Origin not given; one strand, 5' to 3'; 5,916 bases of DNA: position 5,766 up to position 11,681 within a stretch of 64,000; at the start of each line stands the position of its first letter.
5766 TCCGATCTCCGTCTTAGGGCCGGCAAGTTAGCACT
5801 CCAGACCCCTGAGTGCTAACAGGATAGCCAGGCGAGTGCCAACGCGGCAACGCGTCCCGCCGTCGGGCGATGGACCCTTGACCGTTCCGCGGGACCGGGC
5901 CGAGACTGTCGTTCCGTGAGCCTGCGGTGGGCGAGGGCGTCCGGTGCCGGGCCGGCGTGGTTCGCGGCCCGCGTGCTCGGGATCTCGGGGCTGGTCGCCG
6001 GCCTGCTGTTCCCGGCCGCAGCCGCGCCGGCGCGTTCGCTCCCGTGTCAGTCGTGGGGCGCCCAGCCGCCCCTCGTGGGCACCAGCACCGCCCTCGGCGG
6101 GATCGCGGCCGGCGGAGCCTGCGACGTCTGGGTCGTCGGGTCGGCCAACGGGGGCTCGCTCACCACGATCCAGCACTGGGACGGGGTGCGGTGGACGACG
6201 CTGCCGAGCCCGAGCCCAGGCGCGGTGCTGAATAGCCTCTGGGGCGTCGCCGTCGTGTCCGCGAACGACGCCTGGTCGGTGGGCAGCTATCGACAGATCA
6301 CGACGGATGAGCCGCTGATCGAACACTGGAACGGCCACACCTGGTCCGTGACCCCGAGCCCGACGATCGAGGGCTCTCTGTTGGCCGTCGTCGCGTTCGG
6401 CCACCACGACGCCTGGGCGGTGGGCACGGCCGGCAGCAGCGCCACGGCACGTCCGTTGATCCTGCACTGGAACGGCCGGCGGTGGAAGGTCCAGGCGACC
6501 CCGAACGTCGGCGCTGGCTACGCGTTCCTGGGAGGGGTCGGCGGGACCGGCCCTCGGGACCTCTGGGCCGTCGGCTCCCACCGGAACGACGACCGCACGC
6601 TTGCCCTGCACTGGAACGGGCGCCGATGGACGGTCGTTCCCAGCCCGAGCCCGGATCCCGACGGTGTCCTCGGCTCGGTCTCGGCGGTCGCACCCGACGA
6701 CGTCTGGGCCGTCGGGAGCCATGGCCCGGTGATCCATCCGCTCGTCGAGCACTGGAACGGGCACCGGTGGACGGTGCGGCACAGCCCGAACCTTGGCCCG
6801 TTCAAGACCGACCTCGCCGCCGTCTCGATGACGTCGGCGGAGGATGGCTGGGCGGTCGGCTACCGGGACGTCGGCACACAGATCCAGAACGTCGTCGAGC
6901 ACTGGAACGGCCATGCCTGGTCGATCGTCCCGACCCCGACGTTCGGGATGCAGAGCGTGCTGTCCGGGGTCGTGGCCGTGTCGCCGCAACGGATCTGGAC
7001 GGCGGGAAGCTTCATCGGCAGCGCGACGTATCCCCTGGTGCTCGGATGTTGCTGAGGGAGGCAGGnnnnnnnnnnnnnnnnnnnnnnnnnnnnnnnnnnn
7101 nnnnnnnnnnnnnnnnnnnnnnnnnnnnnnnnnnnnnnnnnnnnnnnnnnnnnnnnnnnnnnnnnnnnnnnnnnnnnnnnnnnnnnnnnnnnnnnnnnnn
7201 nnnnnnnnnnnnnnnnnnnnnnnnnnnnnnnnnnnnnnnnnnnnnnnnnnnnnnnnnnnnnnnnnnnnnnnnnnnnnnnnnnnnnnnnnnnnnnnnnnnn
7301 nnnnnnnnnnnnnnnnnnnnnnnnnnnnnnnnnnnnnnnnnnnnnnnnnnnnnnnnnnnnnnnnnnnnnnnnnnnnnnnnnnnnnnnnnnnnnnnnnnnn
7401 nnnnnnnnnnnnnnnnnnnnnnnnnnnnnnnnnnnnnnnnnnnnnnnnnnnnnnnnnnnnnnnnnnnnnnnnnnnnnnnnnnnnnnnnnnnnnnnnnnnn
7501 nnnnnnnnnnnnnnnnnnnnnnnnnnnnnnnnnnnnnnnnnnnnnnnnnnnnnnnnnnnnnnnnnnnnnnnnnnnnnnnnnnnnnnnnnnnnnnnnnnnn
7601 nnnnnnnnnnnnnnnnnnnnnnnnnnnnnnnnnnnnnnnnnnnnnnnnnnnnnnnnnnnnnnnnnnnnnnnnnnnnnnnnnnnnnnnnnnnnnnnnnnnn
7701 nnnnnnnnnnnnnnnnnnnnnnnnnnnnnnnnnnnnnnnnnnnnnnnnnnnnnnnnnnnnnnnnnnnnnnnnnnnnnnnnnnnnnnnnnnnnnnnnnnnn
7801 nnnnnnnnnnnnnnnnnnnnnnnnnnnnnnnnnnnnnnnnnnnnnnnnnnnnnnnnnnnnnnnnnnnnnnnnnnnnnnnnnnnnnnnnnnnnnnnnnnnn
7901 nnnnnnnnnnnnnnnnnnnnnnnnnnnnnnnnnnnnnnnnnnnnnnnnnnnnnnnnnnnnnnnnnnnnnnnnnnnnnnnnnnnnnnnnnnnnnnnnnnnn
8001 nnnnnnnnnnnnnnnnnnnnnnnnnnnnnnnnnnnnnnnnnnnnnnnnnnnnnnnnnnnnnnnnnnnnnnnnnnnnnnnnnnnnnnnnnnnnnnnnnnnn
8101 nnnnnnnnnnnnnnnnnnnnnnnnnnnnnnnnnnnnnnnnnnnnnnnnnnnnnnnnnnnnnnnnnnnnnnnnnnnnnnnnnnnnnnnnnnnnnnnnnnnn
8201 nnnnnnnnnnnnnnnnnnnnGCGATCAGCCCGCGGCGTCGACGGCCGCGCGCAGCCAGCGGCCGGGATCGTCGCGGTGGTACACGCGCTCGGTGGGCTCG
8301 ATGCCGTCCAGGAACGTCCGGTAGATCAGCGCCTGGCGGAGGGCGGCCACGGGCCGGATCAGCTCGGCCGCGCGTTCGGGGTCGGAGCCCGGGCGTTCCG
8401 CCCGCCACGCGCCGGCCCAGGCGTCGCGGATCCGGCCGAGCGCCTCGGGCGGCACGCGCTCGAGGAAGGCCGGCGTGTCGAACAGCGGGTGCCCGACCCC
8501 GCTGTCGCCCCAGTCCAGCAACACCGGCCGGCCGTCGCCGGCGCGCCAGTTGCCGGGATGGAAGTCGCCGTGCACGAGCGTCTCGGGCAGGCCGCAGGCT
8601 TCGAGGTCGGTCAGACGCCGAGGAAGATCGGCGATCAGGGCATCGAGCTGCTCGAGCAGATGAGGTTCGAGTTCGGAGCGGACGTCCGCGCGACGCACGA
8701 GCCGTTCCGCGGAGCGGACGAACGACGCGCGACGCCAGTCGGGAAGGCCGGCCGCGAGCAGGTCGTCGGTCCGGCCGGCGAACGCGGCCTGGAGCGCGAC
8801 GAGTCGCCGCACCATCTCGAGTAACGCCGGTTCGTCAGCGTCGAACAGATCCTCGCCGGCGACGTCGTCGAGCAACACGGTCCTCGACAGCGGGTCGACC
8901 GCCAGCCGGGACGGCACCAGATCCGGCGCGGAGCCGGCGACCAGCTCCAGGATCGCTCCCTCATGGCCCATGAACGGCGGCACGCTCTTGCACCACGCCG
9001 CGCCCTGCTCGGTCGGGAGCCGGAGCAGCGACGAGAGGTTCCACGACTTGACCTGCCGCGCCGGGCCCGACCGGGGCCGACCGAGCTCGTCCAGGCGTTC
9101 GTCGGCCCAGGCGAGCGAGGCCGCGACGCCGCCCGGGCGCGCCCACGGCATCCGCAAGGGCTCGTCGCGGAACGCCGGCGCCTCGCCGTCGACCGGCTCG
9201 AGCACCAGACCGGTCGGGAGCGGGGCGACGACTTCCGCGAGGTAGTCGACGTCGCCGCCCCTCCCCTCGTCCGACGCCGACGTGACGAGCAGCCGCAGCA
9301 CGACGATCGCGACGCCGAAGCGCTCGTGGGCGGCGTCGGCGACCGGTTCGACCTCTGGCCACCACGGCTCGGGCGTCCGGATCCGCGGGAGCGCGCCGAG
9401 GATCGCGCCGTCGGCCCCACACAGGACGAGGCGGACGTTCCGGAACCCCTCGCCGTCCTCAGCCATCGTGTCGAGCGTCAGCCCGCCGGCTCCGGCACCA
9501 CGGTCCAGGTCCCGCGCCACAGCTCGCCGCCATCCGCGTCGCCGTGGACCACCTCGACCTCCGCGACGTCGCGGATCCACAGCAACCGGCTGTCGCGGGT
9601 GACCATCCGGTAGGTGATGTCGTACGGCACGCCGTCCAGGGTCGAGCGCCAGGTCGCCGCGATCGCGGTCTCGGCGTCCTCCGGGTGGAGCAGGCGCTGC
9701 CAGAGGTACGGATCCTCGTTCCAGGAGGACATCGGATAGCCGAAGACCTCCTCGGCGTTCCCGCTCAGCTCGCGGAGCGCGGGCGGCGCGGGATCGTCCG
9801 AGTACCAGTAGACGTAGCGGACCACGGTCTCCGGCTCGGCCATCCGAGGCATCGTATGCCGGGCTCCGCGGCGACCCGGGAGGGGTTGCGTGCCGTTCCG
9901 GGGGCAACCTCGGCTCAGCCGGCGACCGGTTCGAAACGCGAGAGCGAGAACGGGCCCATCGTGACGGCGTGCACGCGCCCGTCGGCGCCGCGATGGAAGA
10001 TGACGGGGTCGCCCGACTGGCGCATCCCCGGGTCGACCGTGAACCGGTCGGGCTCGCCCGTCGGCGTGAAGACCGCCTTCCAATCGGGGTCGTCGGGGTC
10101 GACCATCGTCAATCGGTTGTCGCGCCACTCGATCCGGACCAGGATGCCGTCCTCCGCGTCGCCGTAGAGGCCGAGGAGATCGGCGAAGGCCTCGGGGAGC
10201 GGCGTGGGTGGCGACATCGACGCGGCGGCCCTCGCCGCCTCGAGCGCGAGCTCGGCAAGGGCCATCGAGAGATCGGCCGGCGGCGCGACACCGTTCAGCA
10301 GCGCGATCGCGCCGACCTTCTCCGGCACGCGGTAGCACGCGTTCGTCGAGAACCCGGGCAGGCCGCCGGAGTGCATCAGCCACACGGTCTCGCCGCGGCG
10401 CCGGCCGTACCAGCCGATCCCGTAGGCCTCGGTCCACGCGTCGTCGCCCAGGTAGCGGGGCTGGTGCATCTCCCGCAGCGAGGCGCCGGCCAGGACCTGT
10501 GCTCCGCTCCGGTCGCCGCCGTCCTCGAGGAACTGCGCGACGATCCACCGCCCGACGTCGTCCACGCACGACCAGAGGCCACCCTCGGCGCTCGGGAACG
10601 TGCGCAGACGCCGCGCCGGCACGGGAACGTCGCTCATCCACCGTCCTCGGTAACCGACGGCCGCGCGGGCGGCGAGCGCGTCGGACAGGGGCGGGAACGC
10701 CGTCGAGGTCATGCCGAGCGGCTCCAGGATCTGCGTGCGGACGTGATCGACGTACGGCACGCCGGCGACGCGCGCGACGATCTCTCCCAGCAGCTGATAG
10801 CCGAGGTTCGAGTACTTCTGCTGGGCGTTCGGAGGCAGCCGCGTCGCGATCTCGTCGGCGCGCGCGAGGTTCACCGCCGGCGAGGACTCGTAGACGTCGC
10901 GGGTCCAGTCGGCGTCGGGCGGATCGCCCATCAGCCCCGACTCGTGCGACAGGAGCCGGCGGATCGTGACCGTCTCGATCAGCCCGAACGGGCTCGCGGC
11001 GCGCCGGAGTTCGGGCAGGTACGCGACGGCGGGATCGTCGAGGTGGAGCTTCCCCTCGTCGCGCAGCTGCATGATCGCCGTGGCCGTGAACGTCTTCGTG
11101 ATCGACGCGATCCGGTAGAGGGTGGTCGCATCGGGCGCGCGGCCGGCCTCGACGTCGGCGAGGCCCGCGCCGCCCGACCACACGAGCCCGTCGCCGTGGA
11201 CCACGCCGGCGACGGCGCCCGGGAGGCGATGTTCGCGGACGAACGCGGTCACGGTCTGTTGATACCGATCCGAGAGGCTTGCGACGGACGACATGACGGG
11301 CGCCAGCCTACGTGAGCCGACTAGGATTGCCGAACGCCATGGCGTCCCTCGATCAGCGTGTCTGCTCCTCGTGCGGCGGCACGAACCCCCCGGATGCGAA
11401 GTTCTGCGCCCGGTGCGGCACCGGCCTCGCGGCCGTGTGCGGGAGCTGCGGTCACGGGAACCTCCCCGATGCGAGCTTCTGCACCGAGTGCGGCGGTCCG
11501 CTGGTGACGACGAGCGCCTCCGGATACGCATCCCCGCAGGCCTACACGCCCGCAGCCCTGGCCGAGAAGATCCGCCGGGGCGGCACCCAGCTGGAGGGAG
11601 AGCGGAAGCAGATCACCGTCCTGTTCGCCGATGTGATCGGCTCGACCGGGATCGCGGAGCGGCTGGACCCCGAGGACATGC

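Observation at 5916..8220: Tandem pair of paralogous secreted ~48-aa-repeat beta-propeller-like proteins ending in Cys-Cys; a third paralog at 47222..49225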

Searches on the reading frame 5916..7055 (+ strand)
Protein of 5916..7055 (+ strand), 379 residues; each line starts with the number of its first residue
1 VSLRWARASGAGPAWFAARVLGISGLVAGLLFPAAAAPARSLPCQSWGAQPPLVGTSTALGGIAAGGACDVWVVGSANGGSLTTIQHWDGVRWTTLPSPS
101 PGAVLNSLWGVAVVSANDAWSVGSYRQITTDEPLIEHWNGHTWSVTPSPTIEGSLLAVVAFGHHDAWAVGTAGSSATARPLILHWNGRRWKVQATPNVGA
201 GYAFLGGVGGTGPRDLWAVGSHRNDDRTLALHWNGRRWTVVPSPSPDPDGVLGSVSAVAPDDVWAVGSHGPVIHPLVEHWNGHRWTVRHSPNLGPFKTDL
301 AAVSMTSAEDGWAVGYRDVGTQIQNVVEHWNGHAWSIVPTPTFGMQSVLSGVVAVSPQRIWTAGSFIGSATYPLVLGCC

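Call 4: search_protein_families(library=pfam, proteins=[window:5916-7055:+], max_evalue=1)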
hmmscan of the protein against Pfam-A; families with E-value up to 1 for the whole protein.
window:5916-7055:+ (379 aa): 4 families
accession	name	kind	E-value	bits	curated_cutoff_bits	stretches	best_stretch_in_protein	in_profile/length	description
PF10708.14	DUF2510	-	8.6e-06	25.8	24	0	88-101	17-30/35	Protein of unknown function (DUF2510)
PF19565.4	DUF6087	-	0.0056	17.4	27.1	0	129-145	39-56/99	Family of unknown function (DUF6087)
PF12362.13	DUF3646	-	0.034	14.8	30.2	0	183-198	58-73/114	DNA polymerase III gamma and tau subunits C terminal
PF15455.11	Pro-rich_19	-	0.83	9.2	27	0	102-168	290-356/363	Proline-rich 19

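Call 5: search_protein_families(library=ncbifam, proteins=[window:5916-7055:+], max_evalue=1)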
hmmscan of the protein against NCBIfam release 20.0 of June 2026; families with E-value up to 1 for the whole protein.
window:5916-7055:+ (379 aa): 0 families

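Call 70: list_cluster_members(proteins=[window:5916-7052:+, window:7066-8217:+])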
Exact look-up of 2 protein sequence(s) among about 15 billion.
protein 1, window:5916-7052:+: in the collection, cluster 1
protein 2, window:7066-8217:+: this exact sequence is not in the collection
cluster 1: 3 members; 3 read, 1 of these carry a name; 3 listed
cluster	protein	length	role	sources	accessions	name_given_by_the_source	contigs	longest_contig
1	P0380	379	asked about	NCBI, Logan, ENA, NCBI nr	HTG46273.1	MAG TPA: hypothetical protein VK646_01280 [Actinomycetota bacterium] | hypothetical protein [Actinomycetota bacterium]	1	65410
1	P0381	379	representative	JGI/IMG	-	-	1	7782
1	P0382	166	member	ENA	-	-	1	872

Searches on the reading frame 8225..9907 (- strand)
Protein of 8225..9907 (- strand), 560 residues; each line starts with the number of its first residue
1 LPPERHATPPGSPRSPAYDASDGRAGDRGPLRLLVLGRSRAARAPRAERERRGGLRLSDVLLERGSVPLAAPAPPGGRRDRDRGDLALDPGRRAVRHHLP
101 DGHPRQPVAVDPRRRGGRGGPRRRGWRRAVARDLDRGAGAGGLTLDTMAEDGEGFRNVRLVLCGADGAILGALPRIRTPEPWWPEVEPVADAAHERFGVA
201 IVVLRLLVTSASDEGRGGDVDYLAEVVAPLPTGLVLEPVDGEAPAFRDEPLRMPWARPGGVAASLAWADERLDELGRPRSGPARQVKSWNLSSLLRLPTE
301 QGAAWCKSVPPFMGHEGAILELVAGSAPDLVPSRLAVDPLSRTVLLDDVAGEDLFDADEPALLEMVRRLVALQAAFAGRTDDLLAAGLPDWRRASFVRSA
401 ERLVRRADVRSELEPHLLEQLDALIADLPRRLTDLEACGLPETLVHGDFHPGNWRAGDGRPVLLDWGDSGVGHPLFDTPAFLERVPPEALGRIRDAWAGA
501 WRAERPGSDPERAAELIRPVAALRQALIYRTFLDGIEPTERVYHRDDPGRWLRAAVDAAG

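Call 45: search_protein_families(library=pfam, proteins=[window:8225-9907:-], max_evalue=0.0001)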
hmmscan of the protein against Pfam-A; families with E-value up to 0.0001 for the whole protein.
window:8225-9907:- (560 aa): 1 family
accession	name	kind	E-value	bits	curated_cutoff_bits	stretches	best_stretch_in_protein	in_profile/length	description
PF01636.29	APH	-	2.2e-16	60.8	23.2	1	340-514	69-237/239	Phosphotransferase enzyme family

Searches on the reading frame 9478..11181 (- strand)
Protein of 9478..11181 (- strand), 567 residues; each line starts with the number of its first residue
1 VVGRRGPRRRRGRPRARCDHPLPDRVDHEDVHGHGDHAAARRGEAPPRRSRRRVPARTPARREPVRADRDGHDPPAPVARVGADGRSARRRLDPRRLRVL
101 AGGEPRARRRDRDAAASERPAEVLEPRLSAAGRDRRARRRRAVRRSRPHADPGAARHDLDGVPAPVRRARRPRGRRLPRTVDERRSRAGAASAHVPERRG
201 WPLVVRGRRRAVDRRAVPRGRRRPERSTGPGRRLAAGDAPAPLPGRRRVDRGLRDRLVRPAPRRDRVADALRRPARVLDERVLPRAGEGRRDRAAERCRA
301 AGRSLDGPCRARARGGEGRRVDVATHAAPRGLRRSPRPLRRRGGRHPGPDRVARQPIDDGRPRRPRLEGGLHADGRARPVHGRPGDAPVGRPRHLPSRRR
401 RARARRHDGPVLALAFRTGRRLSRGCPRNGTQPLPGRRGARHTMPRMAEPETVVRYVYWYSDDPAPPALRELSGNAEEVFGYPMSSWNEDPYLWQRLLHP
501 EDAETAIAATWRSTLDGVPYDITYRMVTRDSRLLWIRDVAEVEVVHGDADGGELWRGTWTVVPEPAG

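Call 45: search_protein_families(library=pfam, proteins=[window:9478-11181:-], max_evalue=0.0001)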
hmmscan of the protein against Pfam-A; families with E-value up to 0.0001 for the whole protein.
window:9478-11181:- (567 aa): 1 family
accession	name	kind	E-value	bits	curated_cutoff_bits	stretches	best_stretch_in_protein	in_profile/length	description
PF08447.18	PAS_3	-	3.1e-12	47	25.6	1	472-542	4-74/89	PAS fold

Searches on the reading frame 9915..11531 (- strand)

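Call 45: search_protein_families(library=pfam, proteins=[window:9915-11531:-], max_evalue=0.0001)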
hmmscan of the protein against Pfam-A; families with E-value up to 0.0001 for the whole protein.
window:9915-11531:- (538 aa): 1 family
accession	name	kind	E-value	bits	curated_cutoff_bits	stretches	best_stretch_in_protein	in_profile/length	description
PF00144.29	Beta-lactamase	-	2.4e-65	221.3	27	1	91-425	2-321/329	Beta-lactamase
